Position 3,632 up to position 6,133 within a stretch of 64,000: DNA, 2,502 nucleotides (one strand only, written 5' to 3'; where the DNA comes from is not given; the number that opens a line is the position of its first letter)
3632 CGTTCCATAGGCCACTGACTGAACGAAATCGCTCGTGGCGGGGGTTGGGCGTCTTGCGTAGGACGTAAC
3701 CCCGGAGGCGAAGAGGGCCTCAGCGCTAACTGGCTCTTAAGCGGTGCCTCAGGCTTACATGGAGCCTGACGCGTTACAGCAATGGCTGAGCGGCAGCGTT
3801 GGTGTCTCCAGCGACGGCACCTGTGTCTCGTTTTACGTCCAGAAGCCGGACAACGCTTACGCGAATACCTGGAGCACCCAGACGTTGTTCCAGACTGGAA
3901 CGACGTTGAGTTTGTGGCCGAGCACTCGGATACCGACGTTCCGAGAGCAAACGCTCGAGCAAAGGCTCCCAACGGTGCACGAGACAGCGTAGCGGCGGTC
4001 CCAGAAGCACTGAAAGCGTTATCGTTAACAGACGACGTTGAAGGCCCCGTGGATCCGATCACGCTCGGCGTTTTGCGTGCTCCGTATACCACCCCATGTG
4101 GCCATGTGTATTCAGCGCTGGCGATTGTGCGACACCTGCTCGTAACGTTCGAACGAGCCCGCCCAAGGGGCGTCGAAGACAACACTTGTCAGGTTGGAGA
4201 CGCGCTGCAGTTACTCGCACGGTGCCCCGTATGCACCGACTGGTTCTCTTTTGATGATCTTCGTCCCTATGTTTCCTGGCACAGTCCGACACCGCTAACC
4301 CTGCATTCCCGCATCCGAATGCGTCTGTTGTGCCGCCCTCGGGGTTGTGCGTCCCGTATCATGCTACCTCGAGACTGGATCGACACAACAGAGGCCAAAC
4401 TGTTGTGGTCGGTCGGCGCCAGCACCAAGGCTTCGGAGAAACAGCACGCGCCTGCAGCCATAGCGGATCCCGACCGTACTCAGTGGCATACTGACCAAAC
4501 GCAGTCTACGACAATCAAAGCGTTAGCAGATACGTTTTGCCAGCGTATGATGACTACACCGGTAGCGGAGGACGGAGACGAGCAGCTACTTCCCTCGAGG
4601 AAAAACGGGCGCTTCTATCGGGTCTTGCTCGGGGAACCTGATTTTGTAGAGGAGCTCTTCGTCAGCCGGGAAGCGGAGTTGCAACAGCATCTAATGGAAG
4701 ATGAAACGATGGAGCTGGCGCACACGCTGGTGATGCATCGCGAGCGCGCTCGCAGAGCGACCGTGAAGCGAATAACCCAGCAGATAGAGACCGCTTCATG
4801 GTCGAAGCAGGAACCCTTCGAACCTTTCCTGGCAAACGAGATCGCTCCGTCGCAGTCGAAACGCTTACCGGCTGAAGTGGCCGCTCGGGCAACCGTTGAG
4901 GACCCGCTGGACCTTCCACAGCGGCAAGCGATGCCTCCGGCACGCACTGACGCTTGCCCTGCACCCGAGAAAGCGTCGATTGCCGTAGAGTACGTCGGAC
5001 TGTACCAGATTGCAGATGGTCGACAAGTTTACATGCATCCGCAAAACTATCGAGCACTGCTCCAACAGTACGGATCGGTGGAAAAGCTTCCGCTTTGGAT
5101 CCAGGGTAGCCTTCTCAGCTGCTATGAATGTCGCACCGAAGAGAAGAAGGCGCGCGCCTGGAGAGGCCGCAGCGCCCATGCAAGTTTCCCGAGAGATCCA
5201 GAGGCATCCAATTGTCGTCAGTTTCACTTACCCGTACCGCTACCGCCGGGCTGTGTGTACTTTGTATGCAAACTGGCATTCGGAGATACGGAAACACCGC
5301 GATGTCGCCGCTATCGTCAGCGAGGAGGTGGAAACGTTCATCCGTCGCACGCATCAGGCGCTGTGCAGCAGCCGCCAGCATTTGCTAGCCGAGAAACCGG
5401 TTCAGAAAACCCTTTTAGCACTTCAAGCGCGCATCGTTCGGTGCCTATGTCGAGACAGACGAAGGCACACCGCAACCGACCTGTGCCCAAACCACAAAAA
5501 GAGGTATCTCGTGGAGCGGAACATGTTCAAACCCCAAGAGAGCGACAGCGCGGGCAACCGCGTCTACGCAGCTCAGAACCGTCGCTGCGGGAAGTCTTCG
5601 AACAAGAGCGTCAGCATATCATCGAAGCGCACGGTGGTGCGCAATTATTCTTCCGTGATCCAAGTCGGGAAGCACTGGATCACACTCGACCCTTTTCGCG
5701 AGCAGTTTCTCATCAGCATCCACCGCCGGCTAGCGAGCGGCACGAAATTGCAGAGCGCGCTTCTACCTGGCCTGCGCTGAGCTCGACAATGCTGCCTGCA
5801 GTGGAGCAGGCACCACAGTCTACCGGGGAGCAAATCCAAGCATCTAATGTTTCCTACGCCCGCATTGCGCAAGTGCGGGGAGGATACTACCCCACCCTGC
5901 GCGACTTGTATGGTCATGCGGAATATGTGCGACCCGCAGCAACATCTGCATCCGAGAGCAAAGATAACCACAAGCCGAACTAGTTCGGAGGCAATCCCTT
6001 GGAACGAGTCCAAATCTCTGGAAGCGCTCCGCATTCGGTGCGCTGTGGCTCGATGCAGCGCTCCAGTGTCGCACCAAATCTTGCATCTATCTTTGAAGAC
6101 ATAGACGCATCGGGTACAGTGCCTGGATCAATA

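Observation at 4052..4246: RNF10 orthologue has lost exactly the four ligands of RING zinc site I and kept all four of site II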

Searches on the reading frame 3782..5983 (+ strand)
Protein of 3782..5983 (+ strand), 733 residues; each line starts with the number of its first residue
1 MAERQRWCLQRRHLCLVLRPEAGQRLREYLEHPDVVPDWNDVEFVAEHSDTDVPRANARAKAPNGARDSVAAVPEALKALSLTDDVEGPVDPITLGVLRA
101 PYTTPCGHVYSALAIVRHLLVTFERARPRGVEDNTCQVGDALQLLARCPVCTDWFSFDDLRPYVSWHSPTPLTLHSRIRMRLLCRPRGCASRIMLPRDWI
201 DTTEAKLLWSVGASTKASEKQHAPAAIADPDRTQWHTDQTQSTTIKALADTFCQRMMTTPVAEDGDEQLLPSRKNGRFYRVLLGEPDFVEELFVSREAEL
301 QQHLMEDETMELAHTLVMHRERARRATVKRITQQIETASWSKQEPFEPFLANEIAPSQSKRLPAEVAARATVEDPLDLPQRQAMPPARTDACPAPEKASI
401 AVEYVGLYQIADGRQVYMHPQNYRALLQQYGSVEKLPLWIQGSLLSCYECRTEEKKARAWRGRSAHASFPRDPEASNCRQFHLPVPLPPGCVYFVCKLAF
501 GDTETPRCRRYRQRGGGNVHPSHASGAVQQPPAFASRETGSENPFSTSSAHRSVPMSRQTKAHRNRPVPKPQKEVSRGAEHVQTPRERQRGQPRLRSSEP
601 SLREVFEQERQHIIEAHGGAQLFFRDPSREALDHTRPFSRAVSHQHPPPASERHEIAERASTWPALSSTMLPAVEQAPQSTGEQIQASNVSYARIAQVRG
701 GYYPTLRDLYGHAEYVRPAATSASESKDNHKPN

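Call 3: search_protein_families(library=pfam, proteins=[window:3782-5980:+], max_evalue=1)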
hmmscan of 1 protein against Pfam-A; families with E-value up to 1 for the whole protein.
window:3782-5980:+ (733 aa): 3 families
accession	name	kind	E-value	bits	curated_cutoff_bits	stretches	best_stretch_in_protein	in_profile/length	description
PF11789.14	zf-Nse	-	0.0014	18.9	27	1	90-151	13-56/57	Zinc-finger of the MIZ type in Nse subunit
PF13445.12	zf-RING_UBOX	-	0.0034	17.8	25.2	1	92-115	2-25/39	RING-type zinc-finger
PF13923.12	zf-C3HC4_2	-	0.032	14.5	27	0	93-112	4-24/40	Zinc finger, C3HC4 type (RING finger)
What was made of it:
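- On SP-RING (Siz/PIAS, Nse2): Pfam detects no such domains (call 3), and the flanks are RNF10-specific.
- Nothing outside the RING resembles Siz/PIAS or Nse2 (call 3).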

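Call 4: search_solved_structures(query=window:3782-5980:+, max_evalue=1, show_alignments=3)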
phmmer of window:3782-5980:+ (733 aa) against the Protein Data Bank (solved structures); distinct sequences matched with E-value up to 1: 0.

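Call 6: find_homologous_proteins(query=window:3782-5980:+, max_evalue=0.001)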
Query window:3782-5980:+ (733 aa): 2 proteins with E <= 0.001 among 8000 candidates.
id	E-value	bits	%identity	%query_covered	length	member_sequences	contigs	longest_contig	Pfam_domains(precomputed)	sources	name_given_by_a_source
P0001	0.0e+0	1660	98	100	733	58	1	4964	-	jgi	jgi:hypothetical protein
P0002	1.2e-137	479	42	68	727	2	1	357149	-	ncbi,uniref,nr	ncbi:hypothetical protein F1559_000716 [Cyanidiococcus yangmingshanensis]|uniref:Uncharacterized pro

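Call 17: find_encoding_contigs(protein=window:3782-5983:+, flank=3000, max_places=4)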
Protein window:3782-5983:+ (733 aa): no gene with exactly this product is on record in the collection.
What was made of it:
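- Tried and rejected: The exact window protein is not on record (call 17).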

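Call 18: find_encoding_contigs(protein=P0002, flank=6000, max_places=3)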
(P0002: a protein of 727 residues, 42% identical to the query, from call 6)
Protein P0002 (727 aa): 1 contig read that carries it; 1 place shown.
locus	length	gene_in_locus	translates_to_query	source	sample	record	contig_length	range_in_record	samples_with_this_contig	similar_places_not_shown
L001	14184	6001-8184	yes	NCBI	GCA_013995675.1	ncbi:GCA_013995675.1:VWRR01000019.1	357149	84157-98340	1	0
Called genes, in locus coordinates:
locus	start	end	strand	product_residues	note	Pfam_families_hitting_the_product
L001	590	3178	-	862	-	-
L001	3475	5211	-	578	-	-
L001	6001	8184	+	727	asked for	-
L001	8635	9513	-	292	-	-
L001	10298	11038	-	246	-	PF00025:Arf, PF09439:SRPRB, PF00071:Ras, PF01926:MMR_HSR1, PF08477:Roc, PF00503:G-alpha (weak)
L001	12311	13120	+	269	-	-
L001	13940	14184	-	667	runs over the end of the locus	PF03109:ABC1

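Call 19: find_encoding_contigs(protein=P0001, flank=3000, max_places=3)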
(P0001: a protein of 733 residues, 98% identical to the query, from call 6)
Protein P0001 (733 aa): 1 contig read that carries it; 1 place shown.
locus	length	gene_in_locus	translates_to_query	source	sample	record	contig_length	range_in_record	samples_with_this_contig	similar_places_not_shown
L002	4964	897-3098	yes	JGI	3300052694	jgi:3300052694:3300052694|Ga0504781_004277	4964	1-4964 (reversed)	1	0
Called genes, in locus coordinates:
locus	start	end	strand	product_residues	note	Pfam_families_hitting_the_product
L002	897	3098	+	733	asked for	-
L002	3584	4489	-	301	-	-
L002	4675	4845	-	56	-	-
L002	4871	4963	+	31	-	?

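Call 20: search_protein_representatives(alignment_id=A1)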
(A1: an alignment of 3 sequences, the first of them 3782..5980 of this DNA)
Query: 3 sequences, 733 profile positions. Proteins with E-value up to 0.001 (for the whole library): 81; up to 1e-10: 5; up to 1e-30: 4. The best 81 are listed.
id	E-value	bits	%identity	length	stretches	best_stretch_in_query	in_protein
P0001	0.0e+00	1543.1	-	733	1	1-733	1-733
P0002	0.0e+00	1365.9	-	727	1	1-732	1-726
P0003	3.6e-94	333.1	-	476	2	383-732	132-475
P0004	7.7e-60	219.6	-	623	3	7-214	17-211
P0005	4.9e-11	58.3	-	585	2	75-190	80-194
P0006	1.6e-10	56.6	-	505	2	404-453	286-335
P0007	9.4e-09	50.7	-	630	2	66-207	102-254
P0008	1.6e-07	46.6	-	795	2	386-444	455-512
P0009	2.4e-07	46.1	-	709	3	389-447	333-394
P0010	3.0e-07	45.7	-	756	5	398-445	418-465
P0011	3.3e-07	45.6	-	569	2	368-444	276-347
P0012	3.4e-07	45.6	-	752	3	407-445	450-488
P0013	7.3e-07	44.5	-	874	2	91-192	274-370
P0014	1.5e-06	43.4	-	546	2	351-450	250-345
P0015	1.6e-06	43.4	-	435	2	81-163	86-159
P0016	4.2e-06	42.0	-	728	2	407-449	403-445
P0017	5.2e-06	41.7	-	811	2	363-450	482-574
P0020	1.1e-05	40.6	-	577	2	86-191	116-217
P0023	1.8e-05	39.8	-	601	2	89-162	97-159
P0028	2.8e-05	39.2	-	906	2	406-466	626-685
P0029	3.0e-05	39.1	-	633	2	334-461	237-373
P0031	3.2e-05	39.1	-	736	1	76-189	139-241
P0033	4.1e-05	38.7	-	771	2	352-440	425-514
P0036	5.0e-05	38.4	-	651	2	84-121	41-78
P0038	5.5e-05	38.3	-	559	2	86-183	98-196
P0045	9.9e-05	37.4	-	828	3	91-190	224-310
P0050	1.3e-04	37.1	-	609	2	91-185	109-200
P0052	1.3e-04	37.0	-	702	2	395-466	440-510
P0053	1.4e-04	36.9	-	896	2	406-447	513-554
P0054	1.5e-04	36.8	-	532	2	83-121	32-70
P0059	2.3e-04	36.2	-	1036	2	408-463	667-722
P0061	2.6e-04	36.0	-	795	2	88-165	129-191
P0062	2.7e-04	36.0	-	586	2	91-132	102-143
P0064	3.1e-04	35.8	-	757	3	58-191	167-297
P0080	9.1e-04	34.2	-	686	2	372-445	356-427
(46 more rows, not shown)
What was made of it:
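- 4982..5281 (+): C-terminal RNF10 domain (residues 401-500), with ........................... at 4997-5080 and a 21-residue Cyanidiales-specific insertion. This is the best-scoring stretch for most of the 81 family hits (call 20).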

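Call 23: list_cluster_members(proteins=[P0017, P0023, P0028, P0036, P0045, P0052, P0053, P0054, P0059, P0061])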
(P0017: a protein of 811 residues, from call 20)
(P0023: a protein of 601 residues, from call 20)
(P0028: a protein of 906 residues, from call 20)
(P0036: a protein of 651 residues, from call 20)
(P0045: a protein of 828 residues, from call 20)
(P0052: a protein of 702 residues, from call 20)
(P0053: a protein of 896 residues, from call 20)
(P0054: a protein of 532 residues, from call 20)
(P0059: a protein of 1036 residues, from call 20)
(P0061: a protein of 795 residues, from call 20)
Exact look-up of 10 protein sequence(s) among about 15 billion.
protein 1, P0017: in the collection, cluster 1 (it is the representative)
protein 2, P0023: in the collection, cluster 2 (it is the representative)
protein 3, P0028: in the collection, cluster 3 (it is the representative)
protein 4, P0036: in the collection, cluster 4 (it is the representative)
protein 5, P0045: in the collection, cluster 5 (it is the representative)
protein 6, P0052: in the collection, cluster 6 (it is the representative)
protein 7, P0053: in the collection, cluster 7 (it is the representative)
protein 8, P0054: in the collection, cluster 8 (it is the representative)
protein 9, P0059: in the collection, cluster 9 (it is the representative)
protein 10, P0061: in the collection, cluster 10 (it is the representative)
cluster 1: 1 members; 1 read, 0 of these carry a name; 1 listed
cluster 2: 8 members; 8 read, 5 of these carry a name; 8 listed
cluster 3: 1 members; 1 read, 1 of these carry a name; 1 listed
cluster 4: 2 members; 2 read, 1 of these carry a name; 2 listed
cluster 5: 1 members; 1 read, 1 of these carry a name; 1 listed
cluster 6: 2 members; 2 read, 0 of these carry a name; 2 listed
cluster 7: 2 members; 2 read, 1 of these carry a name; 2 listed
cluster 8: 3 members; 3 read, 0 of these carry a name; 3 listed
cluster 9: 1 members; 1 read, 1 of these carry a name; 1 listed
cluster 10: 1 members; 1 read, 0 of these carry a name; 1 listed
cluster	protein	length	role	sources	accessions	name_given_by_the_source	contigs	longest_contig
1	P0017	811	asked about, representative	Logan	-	-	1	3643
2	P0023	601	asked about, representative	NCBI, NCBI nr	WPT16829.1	RING finger protein 10 [Picochlorum sp. SENEW3]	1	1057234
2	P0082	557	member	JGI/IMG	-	hypothetical protein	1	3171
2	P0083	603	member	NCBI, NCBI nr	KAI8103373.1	hypothetical protein M9435_004712 [Picochlorum sp. BPE23]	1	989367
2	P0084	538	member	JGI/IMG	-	hypothetical protein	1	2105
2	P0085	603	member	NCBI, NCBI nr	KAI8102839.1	hypothetical protein M9434_005631 [Picochlorum sp. BPE23]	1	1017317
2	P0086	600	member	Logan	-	-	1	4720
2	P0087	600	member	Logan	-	-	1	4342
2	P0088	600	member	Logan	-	-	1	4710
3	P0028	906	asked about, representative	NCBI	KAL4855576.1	RING finger protein 10 [Chlorella vulgaris]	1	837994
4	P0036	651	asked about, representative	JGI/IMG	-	-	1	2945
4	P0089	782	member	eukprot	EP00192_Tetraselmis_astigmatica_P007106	CAMPEP_0117662088 /NCGR_PEP_ID=MMETSP0804-20121206/7874_1 /TAXON_ID=1074897 ...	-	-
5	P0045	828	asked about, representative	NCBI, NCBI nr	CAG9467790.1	unnamed protein product [Pedinophyceae sp. YPF-701]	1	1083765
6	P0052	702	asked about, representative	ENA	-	-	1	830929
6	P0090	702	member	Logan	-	-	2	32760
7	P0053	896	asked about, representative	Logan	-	-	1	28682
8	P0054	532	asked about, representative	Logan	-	-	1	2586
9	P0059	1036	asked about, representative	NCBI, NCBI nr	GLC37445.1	hypothetical protein PLESTM_000585400 [Pleodorina starrii]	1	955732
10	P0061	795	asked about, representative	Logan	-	-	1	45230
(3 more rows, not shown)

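Call 24: list_cluster_members(proteins=[P0003, P0004, P0005, P0007, P0013, P0015, P0031, P0050, P0064, P0062])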
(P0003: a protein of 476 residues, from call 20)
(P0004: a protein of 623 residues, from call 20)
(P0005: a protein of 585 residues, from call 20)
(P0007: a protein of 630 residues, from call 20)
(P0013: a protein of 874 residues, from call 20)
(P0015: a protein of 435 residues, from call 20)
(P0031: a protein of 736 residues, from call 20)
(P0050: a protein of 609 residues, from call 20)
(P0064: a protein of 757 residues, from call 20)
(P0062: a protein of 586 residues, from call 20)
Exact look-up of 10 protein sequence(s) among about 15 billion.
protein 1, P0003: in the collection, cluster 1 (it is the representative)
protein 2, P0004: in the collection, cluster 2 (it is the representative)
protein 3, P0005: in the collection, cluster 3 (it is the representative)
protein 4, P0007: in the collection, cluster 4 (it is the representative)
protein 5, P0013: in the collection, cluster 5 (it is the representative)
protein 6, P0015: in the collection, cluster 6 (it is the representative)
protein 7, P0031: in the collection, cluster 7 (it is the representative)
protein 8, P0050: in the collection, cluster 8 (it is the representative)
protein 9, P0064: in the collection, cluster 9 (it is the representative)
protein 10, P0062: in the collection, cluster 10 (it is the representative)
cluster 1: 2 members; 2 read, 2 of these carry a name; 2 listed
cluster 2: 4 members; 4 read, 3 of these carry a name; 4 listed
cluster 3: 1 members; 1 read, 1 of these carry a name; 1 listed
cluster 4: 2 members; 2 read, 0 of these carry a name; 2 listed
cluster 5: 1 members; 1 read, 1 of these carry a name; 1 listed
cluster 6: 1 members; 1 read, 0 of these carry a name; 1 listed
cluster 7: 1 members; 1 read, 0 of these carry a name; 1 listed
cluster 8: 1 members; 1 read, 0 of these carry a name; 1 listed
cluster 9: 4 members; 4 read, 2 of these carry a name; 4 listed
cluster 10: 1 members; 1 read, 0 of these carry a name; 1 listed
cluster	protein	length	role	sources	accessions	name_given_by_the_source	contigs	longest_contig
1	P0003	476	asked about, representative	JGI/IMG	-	hypothetical protein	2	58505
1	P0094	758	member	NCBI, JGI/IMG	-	hypothetical protein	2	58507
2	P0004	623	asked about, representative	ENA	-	-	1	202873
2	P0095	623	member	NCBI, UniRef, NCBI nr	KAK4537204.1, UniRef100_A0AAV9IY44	hypothetical protein CDCA_CDCA11G3229 [Cyanidium caldarium] | Uncharacterized protein n=1 Tax=Cyanidium caldarium TaxID=2771 RepID=A0AAV9IY44_CYACA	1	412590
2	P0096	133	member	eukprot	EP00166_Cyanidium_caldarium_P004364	ctg_4605.g664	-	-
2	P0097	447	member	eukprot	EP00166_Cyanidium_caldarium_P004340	ctg_456.g140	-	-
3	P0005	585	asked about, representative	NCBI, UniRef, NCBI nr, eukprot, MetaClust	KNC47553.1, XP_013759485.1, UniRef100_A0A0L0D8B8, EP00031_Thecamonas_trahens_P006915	uncharacterized protein AMSG_02578 [Thecamonas trahens ATCC 50062] | RING-type domain-containing protein n=1 Tax=Thecamonas trahens ATCC 50062 TaxID=461836 ... | hypothetical protein AMSG_02578 [Thecamonas trahens ATCC 50062]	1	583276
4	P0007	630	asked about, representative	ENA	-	-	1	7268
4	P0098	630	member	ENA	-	-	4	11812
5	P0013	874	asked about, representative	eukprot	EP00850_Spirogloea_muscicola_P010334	SM000060S19666 [mRNA] locus=s60:422722:428188:- [translate_table: standard]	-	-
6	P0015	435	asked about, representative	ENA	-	-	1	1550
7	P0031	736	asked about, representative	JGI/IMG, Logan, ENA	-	-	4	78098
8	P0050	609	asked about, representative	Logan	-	-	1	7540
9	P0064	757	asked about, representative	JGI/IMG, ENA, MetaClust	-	\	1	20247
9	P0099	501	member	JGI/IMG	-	hypothetical protein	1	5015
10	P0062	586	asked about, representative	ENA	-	-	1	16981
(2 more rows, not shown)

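Call 27: find_homologous_proteins(query=A2, max_evalue=0.00001)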
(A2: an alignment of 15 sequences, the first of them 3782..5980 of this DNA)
Query A2 (15 sequences) (733 aa, profile of the alignment): 2 proteins with E <= 0.00001 among 8000 candidates.
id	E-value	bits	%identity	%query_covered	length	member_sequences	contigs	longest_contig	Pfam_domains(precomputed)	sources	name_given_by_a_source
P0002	2.4e-127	445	42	68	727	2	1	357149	-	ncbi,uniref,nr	ncbi:hypothetical protein F1559_000716 [Cyanidiococcus yangmingshanensis]|uniref:Uncharacterized pro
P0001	4.6e-117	411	98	100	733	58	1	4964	-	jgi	jgi:hypothetical protein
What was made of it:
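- Tried and rejected: find_homologous_proteins with the full-length 15-sequence profile returned only the two close relatives, probably because low-complexity words filled the candidate list (call 27).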

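Call 28: list_cluster_members(proteins=[P0006, P0008, P0009, P0010, P0011, P0012, P0014, P0016, P0020, P0038])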
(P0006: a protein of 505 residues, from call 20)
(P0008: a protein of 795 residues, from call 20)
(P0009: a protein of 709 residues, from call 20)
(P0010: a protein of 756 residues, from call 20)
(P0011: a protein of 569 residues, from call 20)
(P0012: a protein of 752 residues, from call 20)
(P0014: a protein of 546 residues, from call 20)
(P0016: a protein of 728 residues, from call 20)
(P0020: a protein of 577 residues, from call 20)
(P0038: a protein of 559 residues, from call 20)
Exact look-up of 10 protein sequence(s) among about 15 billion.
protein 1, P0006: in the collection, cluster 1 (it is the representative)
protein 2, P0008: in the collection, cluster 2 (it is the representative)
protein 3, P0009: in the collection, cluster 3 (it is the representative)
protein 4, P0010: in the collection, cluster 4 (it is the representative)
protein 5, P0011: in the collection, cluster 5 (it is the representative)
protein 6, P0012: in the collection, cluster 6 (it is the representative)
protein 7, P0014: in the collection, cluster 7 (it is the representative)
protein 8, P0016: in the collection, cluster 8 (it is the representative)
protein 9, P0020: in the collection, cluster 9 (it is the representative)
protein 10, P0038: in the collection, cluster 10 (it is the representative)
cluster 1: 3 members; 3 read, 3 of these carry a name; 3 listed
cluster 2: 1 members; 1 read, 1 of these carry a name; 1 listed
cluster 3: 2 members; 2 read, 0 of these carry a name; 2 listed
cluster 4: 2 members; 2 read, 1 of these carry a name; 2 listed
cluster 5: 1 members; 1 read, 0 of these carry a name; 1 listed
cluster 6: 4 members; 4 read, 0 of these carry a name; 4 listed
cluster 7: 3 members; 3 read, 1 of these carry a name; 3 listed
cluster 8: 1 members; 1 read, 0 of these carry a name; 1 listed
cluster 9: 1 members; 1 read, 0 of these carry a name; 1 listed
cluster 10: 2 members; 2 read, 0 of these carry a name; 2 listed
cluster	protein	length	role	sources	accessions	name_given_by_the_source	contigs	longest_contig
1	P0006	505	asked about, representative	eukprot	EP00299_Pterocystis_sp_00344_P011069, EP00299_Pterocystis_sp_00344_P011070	c5108_g1_i3.p1 GENE.c5108_g1_i3~~c5108_g1_i3.p1 ORF type:complete len:506 ...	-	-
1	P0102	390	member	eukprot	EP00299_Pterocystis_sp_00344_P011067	c5108_g1_i1.p1 GENE.c5108_g1_i1~~c5108_g1_i1.p1 ORF type:complete len:402 (+),score=85.90 ...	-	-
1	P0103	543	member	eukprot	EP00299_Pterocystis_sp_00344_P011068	c5108_g1_i2.p1 GENE.c5108_g1_i2~~c5108_g1_i2.p1 ORF type:complete len:555 ...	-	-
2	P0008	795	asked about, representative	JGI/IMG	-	hypothetical protein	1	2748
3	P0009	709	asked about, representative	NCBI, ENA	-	-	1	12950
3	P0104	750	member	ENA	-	-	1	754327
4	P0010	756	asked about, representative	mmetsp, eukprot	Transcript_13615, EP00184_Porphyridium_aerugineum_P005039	Transcript_13615/g.23160 ORF Transcript_13615/g.23160 Transcript_13615/m.23160 ... | CAMPEP_0184694840 /NCGR_PEP_ID=MMETSP0313-20130426/2677_1 /TAXON_ID=2792 ...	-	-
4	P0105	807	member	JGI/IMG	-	-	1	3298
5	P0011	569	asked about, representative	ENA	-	-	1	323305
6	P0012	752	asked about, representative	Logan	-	-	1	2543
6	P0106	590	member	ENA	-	-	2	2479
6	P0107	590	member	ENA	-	-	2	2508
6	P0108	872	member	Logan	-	-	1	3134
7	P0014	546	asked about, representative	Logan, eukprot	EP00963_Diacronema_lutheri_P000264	scaffold17_cov354-Pavlova_lutheri.AAC.36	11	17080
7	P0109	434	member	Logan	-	-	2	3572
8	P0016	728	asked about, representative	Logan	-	-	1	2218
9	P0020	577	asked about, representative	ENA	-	-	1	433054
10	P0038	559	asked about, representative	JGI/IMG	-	-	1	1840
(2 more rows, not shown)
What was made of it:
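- Tried and rejected: Taxon names had to come from list_cluster_members (calls 23, 24, 28).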
